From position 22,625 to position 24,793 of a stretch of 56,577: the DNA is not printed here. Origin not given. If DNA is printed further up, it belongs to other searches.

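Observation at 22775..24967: CphA2-like truncated cyanophycin-synthetase homologue in a non-cyanobacterial catabolic context, with no cyanophycinase nearby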

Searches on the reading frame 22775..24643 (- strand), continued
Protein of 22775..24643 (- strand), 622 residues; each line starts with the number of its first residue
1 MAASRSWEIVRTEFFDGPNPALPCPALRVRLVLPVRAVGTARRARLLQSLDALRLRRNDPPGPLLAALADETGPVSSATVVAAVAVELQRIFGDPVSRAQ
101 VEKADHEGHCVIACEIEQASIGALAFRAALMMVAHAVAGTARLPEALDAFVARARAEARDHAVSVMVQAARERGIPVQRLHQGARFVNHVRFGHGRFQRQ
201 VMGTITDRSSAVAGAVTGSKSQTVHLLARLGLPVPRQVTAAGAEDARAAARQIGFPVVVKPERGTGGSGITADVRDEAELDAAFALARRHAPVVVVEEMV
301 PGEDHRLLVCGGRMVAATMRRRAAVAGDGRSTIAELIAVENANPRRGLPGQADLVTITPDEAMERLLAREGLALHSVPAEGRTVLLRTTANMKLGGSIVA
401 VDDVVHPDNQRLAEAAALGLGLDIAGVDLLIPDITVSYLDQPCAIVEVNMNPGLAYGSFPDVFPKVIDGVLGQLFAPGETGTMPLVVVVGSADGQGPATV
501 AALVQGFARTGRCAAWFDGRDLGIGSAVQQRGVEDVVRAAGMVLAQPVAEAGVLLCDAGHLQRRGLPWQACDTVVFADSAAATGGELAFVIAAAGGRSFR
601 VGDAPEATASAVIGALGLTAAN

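Call 25: search_solved_structures(query=P0084, max_evalue=1e-30, show_alignments=3)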
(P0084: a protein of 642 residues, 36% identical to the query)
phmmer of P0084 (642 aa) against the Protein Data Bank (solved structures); distinct sequences matched with E-value up to 1e-30: 9.
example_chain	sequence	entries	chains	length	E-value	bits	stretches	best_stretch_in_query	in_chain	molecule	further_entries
7lgm_A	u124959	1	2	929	6.1e-126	424.6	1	4-570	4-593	Cyanophycin synthase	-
7lgn_A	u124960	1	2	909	5.2e-125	421.5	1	4-597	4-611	Cyanophycin synthase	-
7wac_A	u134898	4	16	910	1.6e-108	367.1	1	29-558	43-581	Cyanophycin synthase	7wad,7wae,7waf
7lg5_A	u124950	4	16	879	9.7e-108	364.5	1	33-558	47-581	Cyanophycin synthase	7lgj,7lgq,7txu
7txv_A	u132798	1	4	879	2.2e-107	363.3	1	33-558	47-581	Cyanophycin synthase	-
7ta5_A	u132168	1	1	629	3.3e-57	197.5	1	149-594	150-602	Glutathione synthase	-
8fxh_A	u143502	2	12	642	6.7e-54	186.6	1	150-562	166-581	RimK domain-containing protein ATP-grasp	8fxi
3ln7_A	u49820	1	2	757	3.3e-44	154.6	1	170-459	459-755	Glutathione biosynthesis bifunctional protein gshAB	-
3ln6_A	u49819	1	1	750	1.2e-40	142.9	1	162-458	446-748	Glutathione biosynthesis bifunctional protein gshAB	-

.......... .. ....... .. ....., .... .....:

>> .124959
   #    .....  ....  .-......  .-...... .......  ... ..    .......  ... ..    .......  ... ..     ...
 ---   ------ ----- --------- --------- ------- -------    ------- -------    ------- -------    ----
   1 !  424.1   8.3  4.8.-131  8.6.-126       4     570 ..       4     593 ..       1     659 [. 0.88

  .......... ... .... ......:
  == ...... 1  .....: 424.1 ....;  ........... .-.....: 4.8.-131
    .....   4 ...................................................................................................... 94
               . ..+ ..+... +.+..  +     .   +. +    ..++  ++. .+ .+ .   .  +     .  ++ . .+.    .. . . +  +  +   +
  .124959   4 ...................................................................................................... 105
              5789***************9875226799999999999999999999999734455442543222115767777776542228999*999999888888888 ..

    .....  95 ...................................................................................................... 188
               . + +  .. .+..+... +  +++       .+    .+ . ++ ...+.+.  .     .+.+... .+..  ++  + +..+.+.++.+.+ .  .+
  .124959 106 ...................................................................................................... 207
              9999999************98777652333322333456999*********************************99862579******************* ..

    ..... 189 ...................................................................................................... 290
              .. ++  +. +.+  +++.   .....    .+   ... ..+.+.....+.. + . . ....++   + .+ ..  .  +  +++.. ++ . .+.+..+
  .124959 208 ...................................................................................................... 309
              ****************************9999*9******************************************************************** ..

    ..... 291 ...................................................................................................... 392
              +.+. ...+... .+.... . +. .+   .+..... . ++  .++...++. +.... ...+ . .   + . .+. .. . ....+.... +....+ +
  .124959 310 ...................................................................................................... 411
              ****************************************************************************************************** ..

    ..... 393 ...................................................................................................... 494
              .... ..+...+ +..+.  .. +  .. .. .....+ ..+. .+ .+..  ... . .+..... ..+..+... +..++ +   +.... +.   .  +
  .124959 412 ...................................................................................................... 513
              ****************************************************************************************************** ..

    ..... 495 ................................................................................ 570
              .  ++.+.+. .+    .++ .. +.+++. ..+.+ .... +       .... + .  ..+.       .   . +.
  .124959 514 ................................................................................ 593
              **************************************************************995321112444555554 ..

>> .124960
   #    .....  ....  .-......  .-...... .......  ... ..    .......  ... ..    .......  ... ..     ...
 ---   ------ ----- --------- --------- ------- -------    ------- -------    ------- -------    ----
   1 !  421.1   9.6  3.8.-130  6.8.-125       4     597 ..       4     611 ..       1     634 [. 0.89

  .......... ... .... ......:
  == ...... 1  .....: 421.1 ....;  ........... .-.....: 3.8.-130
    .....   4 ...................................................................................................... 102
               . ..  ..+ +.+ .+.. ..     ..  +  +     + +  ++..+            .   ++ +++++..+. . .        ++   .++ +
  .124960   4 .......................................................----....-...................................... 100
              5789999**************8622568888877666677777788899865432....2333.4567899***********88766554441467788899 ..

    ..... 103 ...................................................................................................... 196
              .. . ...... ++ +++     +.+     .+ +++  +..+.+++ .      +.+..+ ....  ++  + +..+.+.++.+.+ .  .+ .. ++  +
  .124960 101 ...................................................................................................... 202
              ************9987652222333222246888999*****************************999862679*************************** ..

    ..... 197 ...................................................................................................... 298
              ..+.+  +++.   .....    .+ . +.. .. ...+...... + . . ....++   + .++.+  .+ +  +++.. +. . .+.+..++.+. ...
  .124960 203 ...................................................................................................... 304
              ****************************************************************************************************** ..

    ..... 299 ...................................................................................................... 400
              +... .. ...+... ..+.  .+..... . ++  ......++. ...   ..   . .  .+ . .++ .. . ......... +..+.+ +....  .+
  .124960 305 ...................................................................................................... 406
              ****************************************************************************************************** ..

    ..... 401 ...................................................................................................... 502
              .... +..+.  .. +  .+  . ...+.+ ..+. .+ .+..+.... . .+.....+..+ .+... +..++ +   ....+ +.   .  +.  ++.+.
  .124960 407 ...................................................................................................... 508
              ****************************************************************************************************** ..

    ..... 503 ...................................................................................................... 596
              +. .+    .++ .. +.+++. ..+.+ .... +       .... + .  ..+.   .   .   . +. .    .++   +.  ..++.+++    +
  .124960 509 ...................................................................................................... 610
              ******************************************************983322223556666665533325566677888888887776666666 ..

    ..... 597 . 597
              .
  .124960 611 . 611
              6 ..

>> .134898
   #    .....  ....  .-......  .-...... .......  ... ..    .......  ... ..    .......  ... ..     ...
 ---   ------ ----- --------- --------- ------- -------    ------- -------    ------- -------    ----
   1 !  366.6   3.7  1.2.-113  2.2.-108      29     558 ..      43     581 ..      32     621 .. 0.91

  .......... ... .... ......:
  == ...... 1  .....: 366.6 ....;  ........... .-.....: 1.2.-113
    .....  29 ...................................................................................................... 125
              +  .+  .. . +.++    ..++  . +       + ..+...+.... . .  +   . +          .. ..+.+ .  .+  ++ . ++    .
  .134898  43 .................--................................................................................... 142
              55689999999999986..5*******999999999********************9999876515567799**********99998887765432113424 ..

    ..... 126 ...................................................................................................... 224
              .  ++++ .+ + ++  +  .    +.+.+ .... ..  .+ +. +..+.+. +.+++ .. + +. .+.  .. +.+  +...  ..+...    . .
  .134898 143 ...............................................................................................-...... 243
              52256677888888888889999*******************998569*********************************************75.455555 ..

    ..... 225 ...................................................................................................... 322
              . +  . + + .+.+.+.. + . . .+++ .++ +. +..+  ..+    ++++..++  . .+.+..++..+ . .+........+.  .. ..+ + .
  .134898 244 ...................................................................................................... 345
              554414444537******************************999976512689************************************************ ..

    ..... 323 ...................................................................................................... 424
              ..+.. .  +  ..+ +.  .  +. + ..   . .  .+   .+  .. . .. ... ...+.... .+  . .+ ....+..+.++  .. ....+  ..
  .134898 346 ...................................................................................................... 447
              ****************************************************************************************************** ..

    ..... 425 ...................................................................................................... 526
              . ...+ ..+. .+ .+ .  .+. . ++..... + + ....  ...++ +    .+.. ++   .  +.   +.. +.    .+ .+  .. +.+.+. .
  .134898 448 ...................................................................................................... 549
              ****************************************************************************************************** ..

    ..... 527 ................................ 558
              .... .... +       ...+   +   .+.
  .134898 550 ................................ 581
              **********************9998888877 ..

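Call 38: predict_structure(alignment_id=A1)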
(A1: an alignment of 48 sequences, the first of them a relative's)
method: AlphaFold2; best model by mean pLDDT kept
length: 622 residues; sequences in the alignment: 48
mean_pLDDT: 91.7   pTM: 0.85
mean pLDDT of the five models: 91.7, 91.0, 90.8, 90.4, 88.7
residues with pLDDT >= 90: 467; 70-90: 134; 50-70: 17; < 50: 4
segments of 3 or more residues with pLDDT < 50: none
pLDDT, mean of each block of 10 residues (from residue 1): 73 96 96 95 93 75 95 96 96 91 93 94 96 92 86 84 85 89 80 95 87 90 96 98 98 97 87 95 96 97 95 94 96 97 82 86 93 98 95 89 96 97 95 98 95 73 86 90 95 95 97 97 97 95 96 96 93 89 78 92 91 87 40
secondary structure, 60 per line:
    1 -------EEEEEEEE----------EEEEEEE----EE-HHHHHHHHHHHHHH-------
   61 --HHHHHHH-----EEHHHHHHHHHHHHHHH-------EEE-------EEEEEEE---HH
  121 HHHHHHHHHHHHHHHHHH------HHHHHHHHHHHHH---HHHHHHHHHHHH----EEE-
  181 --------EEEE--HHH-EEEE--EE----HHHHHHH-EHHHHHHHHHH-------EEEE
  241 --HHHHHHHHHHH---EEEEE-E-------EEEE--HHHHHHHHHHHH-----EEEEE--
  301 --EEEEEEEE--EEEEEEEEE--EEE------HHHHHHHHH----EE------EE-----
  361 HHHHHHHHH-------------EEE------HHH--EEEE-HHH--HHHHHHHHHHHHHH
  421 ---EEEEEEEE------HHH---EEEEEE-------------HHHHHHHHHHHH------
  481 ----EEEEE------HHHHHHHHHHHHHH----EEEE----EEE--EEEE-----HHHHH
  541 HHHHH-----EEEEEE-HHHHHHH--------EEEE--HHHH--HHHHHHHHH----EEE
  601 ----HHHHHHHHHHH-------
elements in order: E8-15 E26-32 H40-53 H63-69 H77-91 E99-101 E109-115 H119-138 H145-157 H161-172 E177-179 E189-192 E199-202 H211-217 H220-229 E237-240 H243-253 E257-261 E271-274 H277-288 E294-298 E303-310 E313-321 E324-326 H333-341 H361-369 E383-385 E397-400 H407-420 E424-431 E444-449 H463-474 E485-489 H496-509 E514-517 E522-524 E527-530 H536-545 E551-556 H558-564 E573-576 H579-582 H585-593 E598-600 H605-615

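Call 42: fold_search(model_id=the predicted structure, library=pdb)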
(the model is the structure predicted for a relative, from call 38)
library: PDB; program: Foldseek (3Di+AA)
matches with E <= 10: 921; with E <= 0.001: 500
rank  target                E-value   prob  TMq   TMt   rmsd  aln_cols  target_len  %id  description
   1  7wae_A                1.4e-50  1.00  0.75  0.54   5.9       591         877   28  Trichodesmium erythraeum cyanophycin synthetase 1 (TeCphA1) with ATPgammaS, 4x(beta-Asp-Arg), and aspartate (released 2022-09-07)
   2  7wac_A                1.5e-50  1.00  0.73  0.64   6.5       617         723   28  Trichodesmium erythraeum cyanophycin synthetase 1 (TeCphA1) (released 2022-09-07)
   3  7wae_C                1.6e-49  1.00  0.78  0.67   5.9       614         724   28  Trichodesmium erythraeum cyanophycin synthetase 1 (TeCphA1) with ATPgammaS, 4x(beta-Asp-Arg), and aspartate (released 2022-09-07)
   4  7lgn_A                1.9e-48  1.00  0.72  0.65   6.0       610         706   29  Cyanophycin synthetase 1 from T. morbirosei (released 2021-08-18)
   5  7lgq_A                2.2e-47  1.00  0.76  0.56   6.0       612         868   28  Cyanophycin synthetase 1 from Synechocystis sp. UTEX2470 with ATP and 8x(Asp-Arg)-Asn (released 2021-08-18)
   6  7lgj_A                1.3e-46  1.00  0.75  0.55   6.3       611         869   29  Cyanophycin synthetase 1 from Synechocystis sp. UTEX2470 with ADPCP and 8x(Asp-Arg)-NH2 (released 2021-08-18)
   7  7txv_A                1.9e-46  1.00  0.76  0.56   6.0       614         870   29  Cyanophycin synthetase 1 from Synechocystis sp. UTEX2470 E82Q with ATP and 16x(Asp-Arg) (released 2022-06-01)
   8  7lg5_A                2.8e-46  1.00  0.74  0.55   6.1       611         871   29  Synechocystis sp. UTEX2470 Cyanophycin synthetase 1 with ATP (released 2021-08-18)
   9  7lgn_B                2.3e-43  1.00  0.74  0.56   4.5       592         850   30  Cyanophycin synthetase 1 from T. morbirosei (released 2021-08-18)
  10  7ta5                  1.2e-42  1.00  0.73  0.78   4.5       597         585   23  Crystal structure of cyanophycin synthetase 2 from Gloeothece citriformis (released 2022-03-02)
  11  7lgm_A                2.0e-41  1.00  0.77  0.68   5.2       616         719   31  Cyanophycin synthetase from A. baylyi DSM587 with ATP (released 2021-08-18)
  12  8fxi_C                4.4e-38  1.00  0.73  0.72   4.9       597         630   24  Cryo-EM structure of Stanieria sp. CphA2 in complex with ADPCP and 4x(beta-Asp-Arg) (released 2023-06-14)
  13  8fxh_A                1.5e-34  1.00  0.66  0.66   8.7       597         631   25  Cryo-EM structure of Stanieria sp. CphA2 (released 2023-06-14)
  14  8fxi_B                6.1e-34  1.00  0.70  0.71   5.8       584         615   23  Cryo-EM structure of Stanieria sp. CphA2 in complex with ADPCP and 4x(beta-Asp-Arg) (released 2023-06-14)
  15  8fxi_A                1.8e-31  1.00  0.68  0.71   5.4       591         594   21  Cryo-EM structure of Stanieria sp. CphA2 in complex with ADPCP and 4x(beta-Asp-Arg) (released 2023-06-14)
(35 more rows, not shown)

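Call 51: find_encoding_contigs(protein=P0010, flank=10000, max_places=3)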
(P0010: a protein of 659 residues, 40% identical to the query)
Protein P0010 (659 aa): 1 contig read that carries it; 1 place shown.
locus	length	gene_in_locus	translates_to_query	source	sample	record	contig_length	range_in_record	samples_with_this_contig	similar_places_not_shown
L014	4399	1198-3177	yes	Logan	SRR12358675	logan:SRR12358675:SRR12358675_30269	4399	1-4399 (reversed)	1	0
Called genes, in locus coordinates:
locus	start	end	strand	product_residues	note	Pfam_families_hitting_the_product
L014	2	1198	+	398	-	?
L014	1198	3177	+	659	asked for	PF01071:GARS_A, PF02222:ATP-grasp (weak), PF02786:CPSase_L_D2 (weak), PF07478:Dala_Dala_lig_C (weak), PF08443:RimK (faint), PF13549:ATP-grasp_5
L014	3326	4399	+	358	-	?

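Call 52: find_encoding_contigs(protein=P0008, flank=10000, max_places=3)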
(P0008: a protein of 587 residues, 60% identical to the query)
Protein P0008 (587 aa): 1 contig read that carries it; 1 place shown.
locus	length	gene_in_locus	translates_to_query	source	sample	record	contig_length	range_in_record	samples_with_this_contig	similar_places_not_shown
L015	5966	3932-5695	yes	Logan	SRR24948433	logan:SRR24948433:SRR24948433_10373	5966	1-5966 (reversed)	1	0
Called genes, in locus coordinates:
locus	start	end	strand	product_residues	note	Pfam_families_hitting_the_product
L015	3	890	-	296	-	?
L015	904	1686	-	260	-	PF00378:ECH_1, PF16113:ECH_2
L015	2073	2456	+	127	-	-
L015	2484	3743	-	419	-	PF05977:MFS_3 (faint), PF07690:MFS_1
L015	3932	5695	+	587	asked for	-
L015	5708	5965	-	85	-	?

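Call 53: find_encoding_contigs(protein=P0006, flank=10000, max_places=3)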
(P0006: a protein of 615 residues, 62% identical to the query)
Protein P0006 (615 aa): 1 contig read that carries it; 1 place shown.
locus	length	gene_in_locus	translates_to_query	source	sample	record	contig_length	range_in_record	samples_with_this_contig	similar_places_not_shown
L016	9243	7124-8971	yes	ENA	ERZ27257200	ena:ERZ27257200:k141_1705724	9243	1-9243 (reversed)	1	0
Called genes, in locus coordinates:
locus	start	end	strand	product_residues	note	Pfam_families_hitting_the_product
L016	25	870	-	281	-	PF00106:adh_short, PF08659:KR, PF13561:adh_short_C2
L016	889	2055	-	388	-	PF02771:Acyl-CoA_dh_N, PF02770:Acyl-CoA_dh_M, PF00441:Acyl-CoA_dh_1, PF08028:Acyl-CoA_dh_2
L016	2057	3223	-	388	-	PF02771:Acyl-CoA_dh_N, PF02770:Acyl-CoA_dh_M, PF00441:Acyl-CoA_dh_1, PF08028:Acyl-CoA_dh_2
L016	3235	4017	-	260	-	PF00378:ECH_1, PF16113:ECH_2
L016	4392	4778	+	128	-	-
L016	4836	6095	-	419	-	PF05977:MFS_3 (faint), PF07690:MFS_1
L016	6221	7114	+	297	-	PF00578:AhpC-TSA, PF08534:Redoxin (weak), PF00313:CSD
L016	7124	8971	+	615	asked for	PF02786:CPSase_L_D2 (weak), PF08443:RimK (faint)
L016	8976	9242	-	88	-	?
